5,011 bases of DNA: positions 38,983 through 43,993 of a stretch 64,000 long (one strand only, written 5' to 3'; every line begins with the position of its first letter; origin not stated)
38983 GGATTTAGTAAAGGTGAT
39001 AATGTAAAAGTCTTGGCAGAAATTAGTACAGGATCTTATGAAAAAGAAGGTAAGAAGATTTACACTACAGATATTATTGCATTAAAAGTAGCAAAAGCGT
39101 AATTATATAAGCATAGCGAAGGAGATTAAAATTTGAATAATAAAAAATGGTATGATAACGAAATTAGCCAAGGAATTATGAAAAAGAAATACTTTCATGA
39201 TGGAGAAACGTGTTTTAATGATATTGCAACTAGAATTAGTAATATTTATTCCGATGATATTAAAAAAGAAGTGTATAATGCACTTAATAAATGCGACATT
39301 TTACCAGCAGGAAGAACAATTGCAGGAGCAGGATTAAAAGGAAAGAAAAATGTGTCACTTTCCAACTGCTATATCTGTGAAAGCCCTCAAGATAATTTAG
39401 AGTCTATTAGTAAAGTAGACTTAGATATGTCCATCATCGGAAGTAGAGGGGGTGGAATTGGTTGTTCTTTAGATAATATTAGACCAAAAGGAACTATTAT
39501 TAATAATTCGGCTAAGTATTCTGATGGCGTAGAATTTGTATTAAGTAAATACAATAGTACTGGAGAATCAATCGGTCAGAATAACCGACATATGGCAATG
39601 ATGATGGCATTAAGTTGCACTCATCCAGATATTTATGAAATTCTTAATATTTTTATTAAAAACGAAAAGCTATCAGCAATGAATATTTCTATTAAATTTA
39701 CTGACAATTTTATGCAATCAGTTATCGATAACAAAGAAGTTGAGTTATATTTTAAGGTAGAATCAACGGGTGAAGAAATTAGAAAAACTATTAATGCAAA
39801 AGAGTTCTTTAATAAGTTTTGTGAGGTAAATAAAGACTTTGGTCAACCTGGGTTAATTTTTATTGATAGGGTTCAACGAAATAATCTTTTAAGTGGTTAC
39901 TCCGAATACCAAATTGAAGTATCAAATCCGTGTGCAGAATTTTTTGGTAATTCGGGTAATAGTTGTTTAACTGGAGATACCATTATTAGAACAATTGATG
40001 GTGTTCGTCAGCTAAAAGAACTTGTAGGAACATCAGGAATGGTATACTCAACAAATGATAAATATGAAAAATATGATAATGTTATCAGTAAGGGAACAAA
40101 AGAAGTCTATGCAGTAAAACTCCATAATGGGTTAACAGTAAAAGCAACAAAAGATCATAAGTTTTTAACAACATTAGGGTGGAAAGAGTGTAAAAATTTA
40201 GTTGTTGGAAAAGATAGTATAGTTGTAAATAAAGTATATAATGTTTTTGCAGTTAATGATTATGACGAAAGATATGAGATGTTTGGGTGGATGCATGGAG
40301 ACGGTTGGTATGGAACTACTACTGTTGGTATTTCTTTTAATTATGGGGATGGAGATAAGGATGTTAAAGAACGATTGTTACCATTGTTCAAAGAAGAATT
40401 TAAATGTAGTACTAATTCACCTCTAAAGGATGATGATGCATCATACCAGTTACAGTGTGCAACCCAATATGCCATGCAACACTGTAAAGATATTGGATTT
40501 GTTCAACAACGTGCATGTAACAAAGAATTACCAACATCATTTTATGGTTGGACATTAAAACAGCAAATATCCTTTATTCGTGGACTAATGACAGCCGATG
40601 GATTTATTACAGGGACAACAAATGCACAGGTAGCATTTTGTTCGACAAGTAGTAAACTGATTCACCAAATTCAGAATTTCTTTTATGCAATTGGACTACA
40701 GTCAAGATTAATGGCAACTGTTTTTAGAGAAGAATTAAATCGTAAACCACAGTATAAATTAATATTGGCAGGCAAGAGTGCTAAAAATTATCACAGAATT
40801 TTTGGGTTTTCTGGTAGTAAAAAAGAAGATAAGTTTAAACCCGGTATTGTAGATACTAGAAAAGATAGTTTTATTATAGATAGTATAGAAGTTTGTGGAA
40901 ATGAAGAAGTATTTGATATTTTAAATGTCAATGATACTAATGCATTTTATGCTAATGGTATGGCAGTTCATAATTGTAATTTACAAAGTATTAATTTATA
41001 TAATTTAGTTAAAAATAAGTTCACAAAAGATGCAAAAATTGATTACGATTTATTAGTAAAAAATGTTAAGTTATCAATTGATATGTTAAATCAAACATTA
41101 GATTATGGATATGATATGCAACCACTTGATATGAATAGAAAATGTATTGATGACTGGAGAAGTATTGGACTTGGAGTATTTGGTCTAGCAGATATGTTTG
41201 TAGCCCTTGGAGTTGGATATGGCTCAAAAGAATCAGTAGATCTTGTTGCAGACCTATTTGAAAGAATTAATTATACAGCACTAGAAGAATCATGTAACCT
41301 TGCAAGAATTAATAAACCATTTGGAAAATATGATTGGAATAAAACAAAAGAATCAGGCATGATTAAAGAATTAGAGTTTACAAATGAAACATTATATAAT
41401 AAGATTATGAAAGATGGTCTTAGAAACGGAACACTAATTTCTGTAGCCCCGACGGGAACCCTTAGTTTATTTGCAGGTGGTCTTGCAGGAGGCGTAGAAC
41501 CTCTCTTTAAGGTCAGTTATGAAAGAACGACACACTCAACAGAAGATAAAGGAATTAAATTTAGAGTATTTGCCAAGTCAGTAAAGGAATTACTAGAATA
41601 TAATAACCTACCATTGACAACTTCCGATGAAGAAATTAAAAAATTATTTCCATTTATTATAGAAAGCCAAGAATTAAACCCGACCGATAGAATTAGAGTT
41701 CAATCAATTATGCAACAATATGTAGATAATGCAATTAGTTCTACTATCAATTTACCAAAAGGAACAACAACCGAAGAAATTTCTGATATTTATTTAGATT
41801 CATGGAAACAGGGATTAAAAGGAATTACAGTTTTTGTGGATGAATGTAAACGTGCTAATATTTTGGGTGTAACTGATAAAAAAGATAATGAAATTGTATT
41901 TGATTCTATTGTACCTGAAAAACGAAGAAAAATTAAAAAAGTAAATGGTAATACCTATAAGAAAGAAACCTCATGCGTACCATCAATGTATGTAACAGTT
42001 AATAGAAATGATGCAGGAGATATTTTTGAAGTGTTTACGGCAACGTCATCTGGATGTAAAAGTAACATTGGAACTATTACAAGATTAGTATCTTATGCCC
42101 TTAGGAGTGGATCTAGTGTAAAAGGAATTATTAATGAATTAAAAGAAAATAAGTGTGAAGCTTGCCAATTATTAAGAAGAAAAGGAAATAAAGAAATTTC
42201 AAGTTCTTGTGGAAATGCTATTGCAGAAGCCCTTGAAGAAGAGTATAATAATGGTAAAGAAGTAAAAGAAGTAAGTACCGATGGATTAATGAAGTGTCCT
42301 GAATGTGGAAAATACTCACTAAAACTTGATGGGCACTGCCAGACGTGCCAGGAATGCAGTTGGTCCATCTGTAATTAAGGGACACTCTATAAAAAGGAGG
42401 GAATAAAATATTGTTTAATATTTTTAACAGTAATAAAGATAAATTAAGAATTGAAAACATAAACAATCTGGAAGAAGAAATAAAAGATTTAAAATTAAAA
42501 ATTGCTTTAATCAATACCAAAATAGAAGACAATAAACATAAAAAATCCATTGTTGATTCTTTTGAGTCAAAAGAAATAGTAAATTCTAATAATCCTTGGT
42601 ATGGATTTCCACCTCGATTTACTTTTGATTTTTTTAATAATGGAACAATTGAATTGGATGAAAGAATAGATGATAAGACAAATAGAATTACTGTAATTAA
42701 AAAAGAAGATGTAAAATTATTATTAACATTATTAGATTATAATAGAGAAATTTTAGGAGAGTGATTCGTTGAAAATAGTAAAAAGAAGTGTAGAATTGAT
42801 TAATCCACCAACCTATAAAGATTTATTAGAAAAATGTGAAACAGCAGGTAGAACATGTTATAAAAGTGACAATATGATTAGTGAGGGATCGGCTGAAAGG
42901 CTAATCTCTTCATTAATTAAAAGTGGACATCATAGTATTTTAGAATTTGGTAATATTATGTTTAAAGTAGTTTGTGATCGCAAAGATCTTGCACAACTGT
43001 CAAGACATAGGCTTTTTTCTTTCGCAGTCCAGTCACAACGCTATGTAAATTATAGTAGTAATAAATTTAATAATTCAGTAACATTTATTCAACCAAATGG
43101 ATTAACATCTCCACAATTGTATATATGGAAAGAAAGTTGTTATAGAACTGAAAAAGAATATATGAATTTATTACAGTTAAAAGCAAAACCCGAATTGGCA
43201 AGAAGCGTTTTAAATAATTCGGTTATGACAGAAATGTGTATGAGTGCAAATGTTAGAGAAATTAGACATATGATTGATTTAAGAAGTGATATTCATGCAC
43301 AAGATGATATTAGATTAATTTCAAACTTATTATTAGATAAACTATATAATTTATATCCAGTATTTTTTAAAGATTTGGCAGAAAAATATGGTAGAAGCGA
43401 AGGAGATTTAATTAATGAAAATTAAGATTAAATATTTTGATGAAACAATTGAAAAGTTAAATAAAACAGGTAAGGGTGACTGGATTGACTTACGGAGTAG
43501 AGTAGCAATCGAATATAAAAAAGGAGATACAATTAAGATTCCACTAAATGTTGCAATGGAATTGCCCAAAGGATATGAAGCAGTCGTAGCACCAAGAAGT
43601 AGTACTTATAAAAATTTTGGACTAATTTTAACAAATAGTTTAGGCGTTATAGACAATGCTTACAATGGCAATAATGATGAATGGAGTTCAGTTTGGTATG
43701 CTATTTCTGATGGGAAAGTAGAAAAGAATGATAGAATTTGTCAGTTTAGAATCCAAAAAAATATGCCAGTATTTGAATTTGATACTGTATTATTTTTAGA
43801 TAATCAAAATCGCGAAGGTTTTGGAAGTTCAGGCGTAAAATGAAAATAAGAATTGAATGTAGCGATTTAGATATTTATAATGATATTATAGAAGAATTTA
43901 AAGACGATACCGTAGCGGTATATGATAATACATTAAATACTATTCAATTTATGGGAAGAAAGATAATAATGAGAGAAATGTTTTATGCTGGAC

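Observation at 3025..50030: Dispersed fixed-geometry 60-bp intergenic element in six copies: candidate phage-specific regulatory system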

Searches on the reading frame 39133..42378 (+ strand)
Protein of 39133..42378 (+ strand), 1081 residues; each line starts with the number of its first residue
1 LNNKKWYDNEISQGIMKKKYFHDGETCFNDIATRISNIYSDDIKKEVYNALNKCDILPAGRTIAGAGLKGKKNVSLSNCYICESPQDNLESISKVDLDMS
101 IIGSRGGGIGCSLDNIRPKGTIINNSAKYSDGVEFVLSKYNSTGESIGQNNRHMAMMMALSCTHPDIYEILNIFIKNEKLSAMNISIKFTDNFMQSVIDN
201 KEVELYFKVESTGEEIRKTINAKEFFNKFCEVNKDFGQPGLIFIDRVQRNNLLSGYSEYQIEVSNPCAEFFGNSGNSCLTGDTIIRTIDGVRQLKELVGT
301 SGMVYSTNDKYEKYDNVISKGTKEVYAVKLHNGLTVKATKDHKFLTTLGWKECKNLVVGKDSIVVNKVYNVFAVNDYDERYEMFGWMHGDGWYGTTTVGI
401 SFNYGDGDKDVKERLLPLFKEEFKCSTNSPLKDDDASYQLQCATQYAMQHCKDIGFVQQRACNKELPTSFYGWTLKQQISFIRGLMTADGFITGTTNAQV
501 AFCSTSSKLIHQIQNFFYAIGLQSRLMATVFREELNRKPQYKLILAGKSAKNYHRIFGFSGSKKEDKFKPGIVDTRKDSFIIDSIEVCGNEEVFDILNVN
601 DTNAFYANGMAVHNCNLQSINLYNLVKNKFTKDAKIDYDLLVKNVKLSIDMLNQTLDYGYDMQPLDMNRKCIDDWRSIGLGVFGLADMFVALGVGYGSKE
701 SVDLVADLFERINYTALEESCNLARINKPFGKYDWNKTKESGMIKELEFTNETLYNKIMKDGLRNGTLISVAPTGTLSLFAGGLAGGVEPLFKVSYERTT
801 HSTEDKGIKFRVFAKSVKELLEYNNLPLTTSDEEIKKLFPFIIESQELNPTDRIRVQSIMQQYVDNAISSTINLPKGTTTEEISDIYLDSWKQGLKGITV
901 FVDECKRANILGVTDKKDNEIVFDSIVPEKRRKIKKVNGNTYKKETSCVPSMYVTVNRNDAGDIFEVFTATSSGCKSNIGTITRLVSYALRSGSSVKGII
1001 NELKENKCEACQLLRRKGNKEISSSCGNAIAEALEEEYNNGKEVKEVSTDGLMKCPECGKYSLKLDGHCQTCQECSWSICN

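Call 10: search_protein_families(library=pfam, proteins=[window:39133-42378:+], max_evalue=0.01)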
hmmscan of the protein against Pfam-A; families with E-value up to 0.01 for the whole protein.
window:39133-42378:+ (1081 aa): 4 families
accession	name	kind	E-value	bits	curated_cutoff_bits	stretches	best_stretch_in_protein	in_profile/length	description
PF02867.20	Ribonuc_red_lgC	-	9.2e-87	292.3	23.9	2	610-900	222-522/523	Ribonucleotide reductase, barrel domain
PF12637.14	TSCPD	-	1.6e-16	60.8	22.8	1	941-1037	2-87/88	TSCPD domain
PF14890.11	Intein_splicing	-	6.3e-13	49.2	35.8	1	311-614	34-155/155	Intein splicing domain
PF14528.11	LAGLIDADG_3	-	3.6e-07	30.8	22.5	1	477-557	2-81/82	LAGLIDADG-like domain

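Call 11: search_protein_families(library=phrogs, proteins=[window:39133-42378:+], max_evalue=0.001)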
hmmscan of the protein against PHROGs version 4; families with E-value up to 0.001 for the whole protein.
window:39133-42378:+ (1081 aa): 7 families
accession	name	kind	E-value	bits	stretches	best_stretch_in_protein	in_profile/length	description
phrog_84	-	DNA, RNA and nucleotide metabolism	3.5e-112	377.2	1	16-1080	206-973/975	ribonucleoside-diphosphate reductase large subunit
phrog_3844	-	moron, auxiliary metabolic gene and host takeover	3.5e-33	116.2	1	599-896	148-425/451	NrdA-like aerobic NDP reductase large subunit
phrog_3987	-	DNA, RNA and nucleotide metabolism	1.7e-22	80.7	1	45-205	191-352/467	ribonucleotide reductase large subunit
phrog_367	-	DNA, RNA and nucleotide metabolism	1.8e-20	73.7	1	613-925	397-675/701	ribonucleotide reductase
phrog_23565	-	DNA, RNA and nucleotide metabolism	4.8e-13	50.6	2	938-1007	31-103/199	ribonucleotide reductase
phrog_6132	-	DNA, RNA and nucleotide metabolism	1.2e-08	35.6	1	45-313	186-446/530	ribonucleotide reductase large subunit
phrog_17415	-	head and packaging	0.00038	19.6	1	272-365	183-283/940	terminase large subunit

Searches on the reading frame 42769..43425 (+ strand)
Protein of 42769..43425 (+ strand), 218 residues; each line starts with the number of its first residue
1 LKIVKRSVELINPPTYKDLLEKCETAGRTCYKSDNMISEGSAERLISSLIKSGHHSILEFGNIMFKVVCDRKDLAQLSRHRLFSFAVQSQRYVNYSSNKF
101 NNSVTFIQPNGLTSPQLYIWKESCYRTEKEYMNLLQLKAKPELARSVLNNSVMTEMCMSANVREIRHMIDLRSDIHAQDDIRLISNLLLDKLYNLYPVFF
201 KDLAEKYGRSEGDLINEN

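Call 45: search_protein_families(library=ncbifam, proteins=[window:42769-43425:+], max_evalue=0.01)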
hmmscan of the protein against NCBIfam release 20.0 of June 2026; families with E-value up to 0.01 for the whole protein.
window:42769-43425:+ (218 aa): 1 family
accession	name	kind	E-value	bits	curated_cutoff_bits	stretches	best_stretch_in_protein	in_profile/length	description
TIGR02170.1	thyX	equivalog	6.5e-34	117.3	87.9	1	23-202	18-210/211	FAD-dependent thymidylate synthase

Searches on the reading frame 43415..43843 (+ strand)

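Call 45: search_protein_families(library=ncbifam, proteins=[window:43415-43843:+], max_evalue=0.01)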
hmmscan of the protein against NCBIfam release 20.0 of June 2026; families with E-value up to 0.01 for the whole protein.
window:43415-43843:+ (142 aa): 4 families
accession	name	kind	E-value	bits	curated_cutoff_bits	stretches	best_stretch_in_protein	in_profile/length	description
TIGR00576.1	dut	superfamily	1.2e-16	60.7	102.55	1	24-140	24-142/143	dUTP diphosphatase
NF001862.0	PRK00601.1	equivalog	4.1e-14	52.5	103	1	24-141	30-149/150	dUTP diphosphatase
NF010561.0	PRK13956.1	equivalog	1.1e-06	28.5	223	1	9-96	14-101/147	dUTP diphosphatase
NF002598.0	PRK02253.1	equivalog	0.004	16.7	130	1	33-111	72-145/167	deoxyuridine 5'-triphosphate nucleotidohydrolase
